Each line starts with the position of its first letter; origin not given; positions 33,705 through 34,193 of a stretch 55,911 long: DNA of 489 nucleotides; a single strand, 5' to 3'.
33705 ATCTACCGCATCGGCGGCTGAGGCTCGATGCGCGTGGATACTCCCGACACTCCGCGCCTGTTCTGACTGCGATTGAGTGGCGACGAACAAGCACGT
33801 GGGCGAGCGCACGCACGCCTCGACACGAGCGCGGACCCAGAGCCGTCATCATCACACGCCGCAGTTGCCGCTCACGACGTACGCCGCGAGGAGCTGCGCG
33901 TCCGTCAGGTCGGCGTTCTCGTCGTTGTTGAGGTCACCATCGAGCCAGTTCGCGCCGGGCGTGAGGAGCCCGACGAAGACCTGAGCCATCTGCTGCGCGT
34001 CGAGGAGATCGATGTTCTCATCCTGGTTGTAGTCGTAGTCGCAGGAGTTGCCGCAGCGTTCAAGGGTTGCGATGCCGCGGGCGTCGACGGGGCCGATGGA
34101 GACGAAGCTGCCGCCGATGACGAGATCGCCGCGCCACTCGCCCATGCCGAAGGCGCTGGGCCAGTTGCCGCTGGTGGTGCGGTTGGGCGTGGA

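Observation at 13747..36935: Seven unrelated secreted proteins end in one near-invariant, Cys-bracketed, double Ca-loop (dockerin-like) 63-aa module: candidate surface-display or sorting system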

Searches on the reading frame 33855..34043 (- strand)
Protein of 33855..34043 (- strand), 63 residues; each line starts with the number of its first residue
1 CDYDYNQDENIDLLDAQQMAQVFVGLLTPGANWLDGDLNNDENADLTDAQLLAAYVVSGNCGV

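Call 13: search_solved_structures(query=A1, max_evalue=1, show_alignments=3)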
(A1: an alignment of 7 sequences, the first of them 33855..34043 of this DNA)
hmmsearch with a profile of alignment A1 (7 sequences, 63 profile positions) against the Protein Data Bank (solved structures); distinct sequences matched with E-value up to 1: 11.
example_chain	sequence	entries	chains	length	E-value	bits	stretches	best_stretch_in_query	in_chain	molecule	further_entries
2mte_A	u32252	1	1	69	0.0017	21.7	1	34-59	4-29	Cellulose 1,4-beta-cellobiosidase (reducing end) CelS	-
1daq_A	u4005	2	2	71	0.0017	21.7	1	34-59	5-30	ENDOGLUCANASE SS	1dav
2y3n_B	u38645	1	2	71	0.0061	19.9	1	4-56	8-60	CELLULOSOMAL FAMILY-48 PROCESSIVE GLYCOSIDE HYDROLASE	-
4fl4_A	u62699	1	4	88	0.027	17.9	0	36-58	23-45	Glycoside hydrolase family 9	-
4cj0_A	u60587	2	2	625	0.031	17.7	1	23-58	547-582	ENDOGLUCANASE D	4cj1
1clc_A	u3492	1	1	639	0.032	17.6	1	23-58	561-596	ENDOGLUCANASE CELD; EC: 3.2.1.4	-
9qfa_A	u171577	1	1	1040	0.11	15.9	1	3-57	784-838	Ruminococcus bromii Amy12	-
2vn5_B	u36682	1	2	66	0.17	15.2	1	4-56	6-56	ENDOGLUCANASE A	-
2vn6_B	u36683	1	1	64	0.21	15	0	36-58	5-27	ENDOGLUCANASE A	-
3ul4_B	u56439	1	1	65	0.41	14.1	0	34-60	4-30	Cellulosome enzyme, dockerin type I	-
5m2s_B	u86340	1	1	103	0.75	13.2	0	34-53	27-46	Doc8: Type I dockerin repeat domain from family 9 glycoside hydrolase WP_009982745[Ruminoc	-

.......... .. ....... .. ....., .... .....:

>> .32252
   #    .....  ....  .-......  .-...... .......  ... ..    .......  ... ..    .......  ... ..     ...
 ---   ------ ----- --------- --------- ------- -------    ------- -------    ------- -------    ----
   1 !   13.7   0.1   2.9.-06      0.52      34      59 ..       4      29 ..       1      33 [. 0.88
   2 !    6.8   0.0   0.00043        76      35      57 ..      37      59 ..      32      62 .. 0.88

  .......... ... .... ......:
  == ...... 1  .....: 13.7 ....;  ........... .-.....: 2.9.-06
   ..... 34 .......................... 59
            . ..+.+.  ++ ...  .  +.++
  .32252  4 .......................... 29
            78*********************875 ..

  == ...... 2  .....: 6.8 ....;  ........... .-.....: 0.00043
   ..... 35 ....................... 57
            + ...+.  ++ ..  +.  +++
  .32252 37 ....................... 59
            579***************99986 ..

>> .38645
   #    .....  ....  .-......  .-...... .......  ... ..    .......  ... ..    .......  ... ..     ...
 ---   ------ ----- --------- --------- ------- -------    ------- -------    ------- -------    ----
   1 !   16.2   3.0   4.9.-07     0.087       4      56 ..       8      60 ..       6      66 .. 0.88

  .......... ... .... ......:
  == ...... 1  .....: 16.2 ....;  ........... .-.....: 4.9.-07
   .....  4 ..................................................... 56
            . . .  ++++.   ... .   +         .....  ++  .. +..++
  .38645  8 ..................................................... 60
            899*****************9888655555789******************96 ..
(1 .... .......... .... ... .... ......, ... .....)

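Call 14: find_related_loci(query=A1, collection=genome_contigs, flank=3000)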
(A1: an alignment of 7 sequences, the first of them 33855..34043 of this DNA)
Query A1 (63 aa) in genome_contigs; peptide patterns used: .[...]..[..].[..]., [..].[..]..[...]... (x = any residue, [..] = any of these).
126 stretches matched a pattern; 74 encode a relative of the query (tblastn E <= 1e-3); 72 distinct loci.
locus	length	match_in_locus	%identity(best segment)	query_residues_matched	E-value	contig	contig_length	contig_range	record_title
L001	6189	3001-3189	92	1-63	5e-36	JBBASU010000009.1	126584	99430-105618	MAG: Phycisphaerales bacterium isolate EUL_253 ctg9-EUL_253, whole genome shotgun sequence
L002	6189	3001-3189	89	1-63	7e-36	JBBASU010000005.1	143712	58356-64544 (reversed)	MAG: Phycisphaerales bacterium isolate EUL_253 ctg5-EUL_253, whole genome shotgun sequence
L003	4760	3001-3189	87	1-63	2e-35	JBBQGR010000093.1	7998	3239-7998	MAG: Phycisphaerales bacterium isolate Co_metawrap_953 Cmw_953_k141_24677909_length_7998_cov_7.0000, whole genome shotgu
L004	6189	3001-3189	90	1-63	2e-35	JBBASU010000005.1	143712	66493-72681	MAG: Phycisphaerales bacterium isolate EUL_253 ctg5-EUL_253, whole genome shotgun sequence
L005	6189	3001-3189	89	1-63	2e-35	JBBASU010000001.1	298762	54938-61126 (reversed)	MAG: Phycisphaerales bacterium isolate EUL_253 ctg1-EUL_253, whole genome shotgun sequence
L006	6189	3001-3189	90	1-63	3e-35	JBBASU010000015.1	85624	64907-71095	MAG: Phycisphaerales bacterium isolate EUL_253 ctg15-EUL_253, whole genome shotgun sequence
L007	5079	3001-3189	86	1-63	2e-34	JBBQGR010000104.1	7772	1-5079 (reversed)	MAG: Phycisphaerales bacterium isolate Co_metawrap_953 Cmw_953_k141_13055043_length_7772_cov_7.0000, whole genome shotgu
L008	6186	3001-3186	90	1-62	1e-34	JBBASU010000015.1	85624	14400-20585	MAG: Phycisphaerales bacterium isolate EUL_253 ctg15-EUL_253, whole genome shotgun sequence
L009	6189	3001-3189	87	1-63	9e-35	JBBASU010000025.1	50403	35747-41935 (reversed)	MAG: Phycisphaerales bacterium isolate EUL_253 ctg25-EUL_253, whole genome shotgun sequence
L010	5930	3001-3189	90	1-63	1e-34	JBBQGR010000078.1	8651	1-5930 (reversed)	MAG: Phycisphaerales bacterium isolate Co_metawrap_953 Cmw_953_k141_5079771_length_8651_cov_7.9967, whole genome shotgun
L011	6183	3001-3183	90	1-61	2e-34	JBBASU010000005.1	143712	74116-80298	MAG: Phycisphaerales bacterium isolate EUL_253 ctg5-EUL_253, whole genome shotgun sequence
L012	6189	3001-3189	89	1-63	3e-34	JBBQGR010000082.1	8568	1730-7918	MAG: Phycisphaerales bacterium isolate Co_metawrap_953 Cmw_953_k141_6112228_length_8568_cov_8.0000, whole genome shotgun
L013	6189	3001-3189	87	1-63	3e-34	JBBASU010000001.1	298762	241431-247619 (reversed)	MAG: Phycisphaerales bacterium isolate EUL_253 ctg1-EUL_253, whole genome shotgun sequence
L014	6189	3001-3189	86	1-63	7e-34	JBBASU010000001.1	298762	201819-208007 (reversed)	MAG: Phycisphaerales bacterium isolate EUL_253 ctg1-EUL_253, whole genome shotgun sequence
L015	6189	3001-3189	89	1-63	5e-34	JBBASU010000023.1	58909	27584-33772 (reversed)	MAG: Phycisphaerales bacterium isolate EUL_253 ctg23-EUL_253, whole genome shotgun sequence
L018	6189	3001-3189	86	1-63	1e-33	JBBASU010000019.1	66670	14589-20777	MAG: Phycisphaerales bacterium isolate EUL_253 ctg19-EUL_253, whole genome shotgun sequence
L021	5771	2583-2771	86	1-63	2e-33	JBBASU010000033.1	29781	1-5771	MAG: Phycisphaerales bacterium isolate EUL_253 ctg33-EUL_253, whole genome shotgun sequence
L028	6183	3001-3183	87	1-61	8e-33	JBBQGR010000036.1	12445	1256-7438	MAG: Phycisphaerales bacterium isolate Co_metawrap_953 Cmw_953_k141_9368518_length_12445_cov_7.0000, whole genome shotgu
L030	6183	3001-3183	85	1-61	2e-32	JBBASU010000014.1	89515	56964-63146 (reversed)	MAG: Phycisphaerales bacterium isolate EUL_253 ctg14-EUL_253, whole genome shotgun sequence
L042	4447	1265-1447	79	1-61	4e-31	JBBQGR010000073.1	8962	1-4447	MAG: Phycisphaerales bacterium isolate Co_metawrap_953 Cmw_953_k141_12884705_length_8962_cov_7.0000, whole genome shotgu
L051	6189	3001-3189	83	1-63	1e-29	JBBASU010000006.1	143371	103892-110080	MAG: Phycisphaerales bacterium isolate EUL_253 ctg6-EUL_253, whole genome shotgun sequence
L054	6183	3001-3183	80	1-61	3e-29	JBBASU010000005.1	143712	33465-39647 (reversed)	MAG: Phycisphaerales bacterium isolate EUL_253 ctg5-EUL_253, whole genome shotgun sequence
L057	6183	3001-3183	77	1-61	2e-29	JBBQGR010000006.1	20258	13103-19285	MAG: Phycisphaerales bacterium isolate Co_metawrap_953 Cmw_953_k141_26488731_length_20258_cov_7.7504, whole genome shotg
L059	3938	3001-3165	84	1-55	2e-28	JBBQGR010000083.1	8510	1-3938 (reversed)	MAG: Phycisphaerales bacterium isolate Co_metawrap_953 Cmw_953_k141_13584622_length_8510_cov_5.9976, whole genome shotgu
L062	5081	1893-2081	68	1-63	7e-27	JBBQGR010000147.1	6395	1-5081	MAG: Phycisphaerales bacterium isolate Co_metawrap_953 Cmw_953_k141_14016606_length_6395_cov_7.0000, whole genome shotgu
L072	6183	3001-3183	57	1-61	9e-18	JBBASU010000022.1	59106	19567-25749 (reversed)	MAG: Phycisphaerales bacterium isolate EUL_253 ctg22-EUL_253, whole genome shotgun sequence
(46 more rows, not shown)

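Call 17: predict_structure(alignment_id=A1)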
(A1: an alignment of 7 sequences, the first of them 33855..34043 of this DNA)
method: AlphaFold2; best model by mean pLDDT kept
length: 63 residues; sequences in the alignment: 7
mean_pLDDT: 53.5   pTM: 0.31
mean pLDDT of the five models: 53.5, 45.0, 44.3, 44.2, 43.8
residues with pLDDT >= 90: 0; 70-90: 0; 50-70: 39; < 50: 24
segments of 3 or more residues with pLDDT < 50: 1-8, 26-34, 60-63
pLDDT, mean of each block of 10 residues (from residue 1): 43 59 50 51 62 59 41
secondary structure, 60 per line:
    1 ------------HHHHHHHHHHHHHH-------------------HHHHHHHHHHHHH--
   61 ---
elements in order: H13-26 H46-58

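Call 20: search_protein_representatives(alignment_id=A1)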
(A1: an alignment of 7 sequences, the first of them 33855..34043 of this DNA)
Query: 7 sequences, 63 profile positions. Proteins with E-value up to 0.001 (for the whole library): 392; up to 1e-10: 94; up to 1e-30: 38. The best 150 are listed.
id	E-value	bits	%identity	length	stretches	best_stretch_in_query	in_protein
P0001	2.9e-36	139.5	-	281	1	1-63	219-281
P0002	3.3e-36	139.3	-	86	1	1-62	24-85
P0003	3.5e-36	139.2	-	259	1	1-63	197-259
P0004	4.2e-36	139.0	-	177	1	1-63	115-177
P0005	4.2e-35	135.8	-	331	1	1-63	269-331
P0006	4.3e-35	135.7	-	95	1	1-62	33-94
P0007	4.5e-35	135.7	-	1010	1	1-63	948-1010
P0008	5.2e-35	135.5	-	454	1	1-62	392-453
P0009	6.2e-35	135.2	-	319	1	1-63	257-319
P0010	6.7e-35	135.1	-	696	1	1-63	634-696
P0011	8.9e-35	134.7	-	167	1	1-62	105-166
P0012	9.8e-35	134.6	-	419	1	1-63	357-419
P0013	1.1e-34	134.4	-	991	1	1-63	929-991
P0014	1.5e-34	134.0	-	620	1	1-63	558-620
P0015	2.1e-34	133.6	-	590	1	1-63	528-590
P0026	3.1e-33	129.8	-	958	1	1-63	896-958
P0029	4.9e-33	129.2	-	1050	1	1-63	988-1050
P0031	1.3e-32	127.8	-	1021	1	1-61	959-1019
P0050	3.5e-29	116.8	-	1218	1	1-62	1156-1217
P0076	6.3e-23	96.8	-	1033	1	1-61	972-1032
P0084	1.1e-17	80.1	-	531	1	1-54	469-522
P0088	2.0e-16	76.0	-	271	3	4-57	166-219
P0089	3.8e-16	75.1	-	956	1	1-61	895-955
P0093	3.5e-11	59.2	-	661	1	1-60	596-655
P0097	6.6e-10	55.1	-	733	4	4-57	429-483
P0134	7.1e-07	45.4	-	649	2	4-57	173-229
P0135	7.4e-07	45.3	-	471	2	4-57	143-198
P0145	1.9e-06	44.0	-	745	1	4-58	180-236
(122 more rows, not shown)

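Call 26: find_homologous_proteins(query=A1, max_evalue=0.00001)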
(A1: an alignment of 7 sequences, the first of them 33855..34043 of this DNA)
Query A1 (7 sequences) (63 aa, profile of the alignment): 43 proteins with E <= 0.00001 among 91 candidates.
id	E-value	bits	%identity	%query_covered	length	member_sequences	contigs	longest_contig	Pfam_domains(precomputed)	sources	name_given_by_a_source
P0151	3.6e-36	141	90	100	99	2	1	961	PF00404.25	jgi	jgi:hypothetical protein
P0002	1.0e-35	139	87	100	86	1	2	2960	PF00404.25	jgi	jgi:hypothetical protein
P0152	1.3e-35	139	84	100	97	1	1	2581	PF00404.25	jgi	jgi:hypothetical protein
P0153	1.9e-35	139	84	100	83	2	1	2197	PF00404.25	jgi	jgi:hypothetical protein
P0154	2.7e-35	138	84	100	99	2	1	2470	PF00404.25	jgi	jgi:hypothetical protein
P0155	1.0e-34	136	86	100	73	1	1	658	PF00404.25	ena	-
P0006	1.4e-34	136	81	100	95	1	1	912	PF00404.25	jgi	jgi:hypothetical protein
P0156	1.2e-33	133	84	97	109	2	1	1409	PF00404.25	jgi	jgi:hypothetical protein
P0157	2.6e-33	132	76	100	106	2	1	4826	-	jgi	jgi:hypothetical protein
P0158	6.7e-32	127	68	100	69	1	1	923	-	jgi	jgi:hypothetical protein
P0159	8.6e-32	127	78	100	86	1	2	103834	PF00404.25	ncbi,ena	-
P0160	2.9e-31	125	80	97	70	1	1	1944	PF00404.25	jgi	jgi:hypothetical protein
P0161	4.2e-31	125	89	90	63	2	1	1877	PF00404.25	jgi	jgi:hypothetical protein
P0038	2.0e-30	122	80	97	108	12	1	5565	-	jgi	jgi:hypothetical protein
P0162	9.7e-30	120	75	97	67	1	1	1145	-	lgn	-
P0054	3.7e-27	112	67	100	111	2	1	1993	PF00404.25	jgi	jgi:hypothetical protein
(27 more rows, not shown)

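Call 27: find_encoding_contigs(protein=P0159, flank=10000, max_places=4)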
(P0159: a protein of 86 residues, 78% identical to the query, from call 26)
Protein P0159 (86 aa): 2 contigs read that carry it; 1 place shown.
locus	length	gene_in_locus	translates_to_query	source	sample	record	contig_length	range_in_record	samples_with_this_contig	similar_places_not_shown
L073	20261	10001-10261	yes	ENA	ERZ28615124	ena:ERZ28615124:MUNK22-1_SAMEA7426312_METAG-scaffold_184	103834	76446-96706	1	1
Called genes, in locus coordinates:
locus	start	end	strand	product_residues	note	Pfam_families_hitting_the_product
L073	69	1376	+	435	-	PF10609:ParA, PF01656:CbiA, PF02374:ArsA_ATPase (faint), PF09140:MipZ (weak), PF13614:AAA_31 (weak)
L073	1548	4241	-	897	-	-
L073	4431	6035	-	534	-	PF13472:Lipase_GDSL_2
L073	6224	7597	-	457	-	-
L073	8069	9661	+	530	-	PF00890:FAD_binding_2 (weak), PF01134:GIDA, PF01266:DAO (faint), PF03486:HI0933_like (faint), PF07992:Pyr_redox_2, PF12831:FAD_oxidored, PF00070:Pyr_redox, PF02852:Pyr_redox_dim, +2 more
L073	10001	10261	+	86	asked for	PF00404:Dockerin_1 (weak)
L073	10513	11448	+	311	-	PF13911:AhpC-TSA_2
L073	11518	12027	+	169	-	PF03073:TspO_MBR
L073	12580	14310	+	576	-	PF00587:tRNA-synt_2b, PF03129:HGTP_anticodon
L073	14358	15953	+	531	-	PF05175:MTS (weak)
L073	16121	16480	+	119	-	PF13560:HTH_31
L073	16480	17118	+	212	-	PF02661:Fic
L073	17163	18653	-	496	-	PF01512:Complex1_51K, PF10531:SLBB, PF10589:NADH_4Fe-4S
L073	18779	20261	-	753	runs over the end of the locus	-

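Call 32: search_protein_families(library=pfam, alignment_id=A2, max_evalue=0.001)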
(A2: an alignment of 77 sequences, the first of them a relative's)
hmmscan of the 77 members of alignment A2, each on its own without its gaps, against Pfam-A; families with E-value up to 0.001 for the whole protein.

A. member 1, L052:2-499:+ (166 aa): 1 family
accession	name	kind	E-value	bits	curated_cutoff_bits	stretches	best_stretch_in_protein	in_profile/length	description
PF00404.24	Dockerin_1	-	3.4e-05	24.4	22.9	1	106-157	2-54/57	Dockerin type I domain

B. families by the number of members that match (of 77 scanned): 49 families (the first 25 are shown)
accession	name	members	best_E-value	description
PF00404.24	Dockerin_1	70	5.3e-10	Dockerin type I domain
PF23759.1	GBD_T9SS_assoc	5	1.6e-15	Galactose binding domain-like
PF04151.21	PPC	5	8.4e-06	Bacterial pre-peptidase C-terminal domain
PF18911.6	PKD_4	4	1.1e-26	PKD domain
PF22352.2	K319L-like_PKD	4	2.2e-25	K319L-like, PKD domain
PF13927.12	Ig_3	4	6.1e-17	Immunoglobulin domain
PF07679.22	I-set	4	7.2e-12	Immunoglobulin I-set domain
PF00082.27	Peptidase_S8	3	1.4e-36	Subtilase family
PF00801.26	PKD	3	1.6e-10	PKD domain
PF12768.13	Rax2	3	4e-09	Rax2 C-terminal beta propeller domain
PF13360.13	PQQ_2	2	1.8e-17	Outer membrane protein assembly factor BamB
PF00932.25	LTD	2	1.2e-13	Lamin Tail Domain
PF17164.10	DUF5122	2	7e-11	Domain of unknown function (DUF5122) beta-propeller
PF14339.12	DUF4394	2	2.2e-07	Domain of unknown function (DUF4394)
PF06832.18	BiPBP_C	2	2.4e-07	Penicillin-Binding Protein C-terminus Family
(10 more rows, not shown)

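Call 35: search_protein_families(library=pfam, proteins=[L057:3368-6181:+, L042:1660-4446:+, L030:3284-5572:+, L028:4165-6183:+, L072:3218-5188:-, L054:2760-6155:+, L018:3225-6188:+, L015:3602-6073:-, L051:3140-5446:+, L062:2775-4964:+], max_evalue=0.01)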
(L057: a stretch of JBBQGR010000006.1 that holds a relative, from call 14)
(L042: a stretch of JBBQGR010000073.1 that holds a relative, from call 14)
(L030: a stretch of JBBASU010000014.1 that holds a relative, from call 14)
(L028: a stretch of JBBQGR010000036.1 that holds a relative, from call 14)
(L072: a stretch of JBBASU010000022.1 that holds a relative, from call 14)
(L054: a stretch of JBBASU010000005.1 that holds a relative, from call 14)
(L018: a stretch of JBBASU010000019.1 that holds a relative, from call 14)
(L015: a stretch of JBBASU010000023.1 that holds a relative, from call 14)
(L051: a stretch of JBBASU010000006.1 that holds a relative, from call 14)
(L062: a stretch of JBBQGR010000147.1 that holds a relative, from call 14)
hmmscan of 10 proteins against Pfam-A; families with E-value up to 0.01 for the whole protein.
L057:3368-6181:+ (938 aa): 4 families
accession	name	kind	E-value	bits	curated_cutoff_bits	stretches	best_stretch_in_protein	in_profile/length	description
PF13583.11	Reprolysin_4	-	6e-29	101.6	22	1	289-476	3-186/203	Metallo-peptidase family M12B Reprolysin-like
PF13582.12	Reprolysin_3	-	1.7e-21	77.4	22.4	1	314-438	2-123/123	Metallo-peptidase family M12B Reprolysin-like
PF13574.12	Reprolysin_2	-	7e-17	62.4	27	1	314-472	6-179/195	Metallo-peptidase family M12B Reprolysin-like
PF13688.12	Reprolysin_5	-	7.3e-17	62.7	27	1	288-473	2-194/196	Metallo-peptidase family M12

L042:1660-4446:+ (929 aa): 6 families
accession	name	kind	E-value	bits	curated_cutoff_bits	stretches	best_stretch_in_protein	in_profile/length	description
PF07731.20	Cu-oxidase_2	-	1.2e-18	67.7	20.4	1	725-827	38-132/137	Multicopper oxidase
PF07732.21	Cu-oxidase_3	-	1e-15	58.3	21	2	444-512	49-117/119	Multicopper oxidase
PF13927.12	Ig_3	-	3.9e-07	30.9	30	1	833-904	2-72/78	Immunoglobulin domain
PF24517.2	CBM96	-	8.9e-07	29.3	26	1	45-129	3-87/164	Carbohydrate-binding module family 96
PF07679.22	I-set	-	3.1e-05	24.4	23.7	1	833-915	1-82/90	Immunoglobulin I-set domain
PF00394.28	Cu-oxidase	-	3.2e-05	24.5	21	1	553-631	36-124/157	Multicopper oxidase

L030:3284-5572:+ (763 aa): 1 family
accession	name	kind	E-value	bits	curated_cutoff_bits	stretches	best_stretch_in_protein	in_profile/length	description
PF02321.23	OEP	-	4.8e-20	72.6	22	2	471-664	3-187/187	Outer membrane efflux protein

L028:4165-6183:+ (673 aa): 6 families
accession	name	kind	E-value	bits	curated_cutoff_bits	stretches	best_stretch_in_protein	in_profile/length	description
PF00326.27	Peptidase_S9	-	1.3e-37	129.8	22.6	1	480-673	1-186/213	Prolyl oligopeptidase family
PF02129.25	Peptidase_S15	-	3.2e-17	63.5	23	2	444-568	1-120/262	X-Pro dipeptidyl-peptidase (S15 family)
PF20434.5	BD-FAE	-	6e-12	46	26.8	1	452-654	3-212/215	BD-FAE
PF01738.24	DLH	-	0.00028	21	21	0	621-671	133-183/217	Dienelactone hydrolase family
PF02897.21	Peptidase_S9_N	-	0.001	18.4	24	1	131-219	233-316/414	Prolyl oligopeptidase, N-terminal beta-propeller domain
PF12146.15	Hydrolase_4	-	0.0019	18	27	0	625-660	185-220/239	Serine aminopeptidase, S33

L072:3218-5188:- (657 aa): 0 families

L054:2760-6155:+ (1132 aa): 2 families
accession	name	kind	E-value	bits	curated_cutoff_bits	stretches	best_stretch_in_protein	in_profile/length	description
PF00926.24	DHBP_synthase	-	3.2e-73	245.8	26.4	1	739-930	2-190/191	3,4-dihydroxy-2-butanone 4-phosphate synthase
PF00925.25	GTP_cyclohydro2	-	2.6e-31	108.9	23.3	1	949-1127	7-163/165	GTP cyclohydrolase II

L018:3225-6188:+ (988 aa): 4 families
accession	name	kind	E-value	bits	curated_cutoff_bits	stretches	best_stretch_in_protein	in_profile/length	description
PF00586.29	AIRS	-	1.4e-28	99.9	24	2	431-568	2-111/112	AIR synthase related protein, N-terminal domain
PF02769.27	AIRS_C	-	2.3e-23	83.5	23.1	1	579-731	1-144/156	AIR synthase related protein, C-terminal domain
PF18072.6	FGAR-AT_linker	-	1.4e-16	61.2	26.6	1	260-307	3-50/50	Formylglycinamide ribonucleotide amidotransferase linker domain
PF02700.19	PurS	-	1.3e-07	32.1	22.2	0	163-225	4-73/77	Phosphoribosylformylglycinamidine (FGAM) synthase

L015:3602-6073:- (824 aa): 3 families
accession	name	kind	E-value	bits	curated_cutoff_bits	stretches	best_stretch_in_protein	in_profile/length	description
PF00501.34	AMP-binding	-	2.4e-77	260.7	29.9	1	249-642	19-382/384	AMP-binding enzyme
PF13193.12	AMP-binding_C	-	8.4e-28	97.6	24.5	1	703-787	1-76/76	AMP-binding enzyme C-terminal domain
PF16177.11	ACAS_N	-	7.7e-21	74.1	27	1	155-208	1-55/55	Acetyl-coenzyme A synthetase N-terminus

L051:3140-5446:+ (769 aa): 8 families
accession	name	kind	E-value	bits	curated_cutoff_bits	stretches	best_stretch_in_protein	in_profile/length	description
PF03764.24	EFG_IV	-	8.8e-42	142.2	24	1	548-668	1-120/121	Elongation factor G, domain IV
PF00009.33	GTP_EFTU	-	2e-34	119.3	26.5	1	86-345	2-187/188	Elongation factor Tu GTP binding domain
PF00679.30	EFG_C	-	1.3e-22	80.1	27.9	1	672-757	2-87/89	Elongation factor G C-terminus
PF14492.12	EFG_III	-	2.1e-18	66.6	27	1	474-542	1-70/75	Elongation Factor G, domain III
PF22042.2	EF-G_D2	-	8.8e-11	42.2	27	1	380-452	4-74/84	Elongation factor G domain 2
PF01926.29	MMR_HSR1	-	1.2e-05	25.8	21.9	1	91-213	3-113/113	50S ribosome-binding GTPase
PF03144.31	GTP_EFTU_D2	-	2.3e-05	25.2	30.3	1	392-453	1-67/73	Elongation factor Tu domain 2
PF03193.22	RsgA_GTPase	-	0.00019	21.8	30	0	88-165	107-171/174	RsgA GTPase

L062:2775-4964:+ (730 aa): 1 family
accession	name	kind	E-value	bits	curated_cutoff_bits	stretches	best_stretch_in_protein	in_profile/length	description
PF01053.26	Cys_Met_Meta_PP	-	1.6e-56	191.9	27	1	254-678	17-376/381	Cys/Met metabolism PLP-dependent enzyme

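Call 48: predict_structure(alignment_id=A3)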
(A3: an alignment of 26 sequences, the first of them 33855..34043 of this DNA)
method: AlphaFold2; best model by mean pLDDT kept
length: 63 residues; sequences in the alignment: 26
mean_pLDDT: 88.5   pTM: 0.74
mean pLDDT of the five models: 88.5, 84.0, 81.0, 80.5, 58.8
residues with pLDDT >= 90: 34; 70-90: 25; 50-70: 4; < 50: 0
segments of 3 or more residues with pLDDT < 50: none
pLDDT, mean of each block of 10 residues (from residue 1): 86 93 93 87 90 89 64
secondary structure, 60 per line:
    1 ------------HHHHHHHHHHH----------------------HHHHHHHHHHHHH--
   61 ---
elements in order: H13-23 H46-58
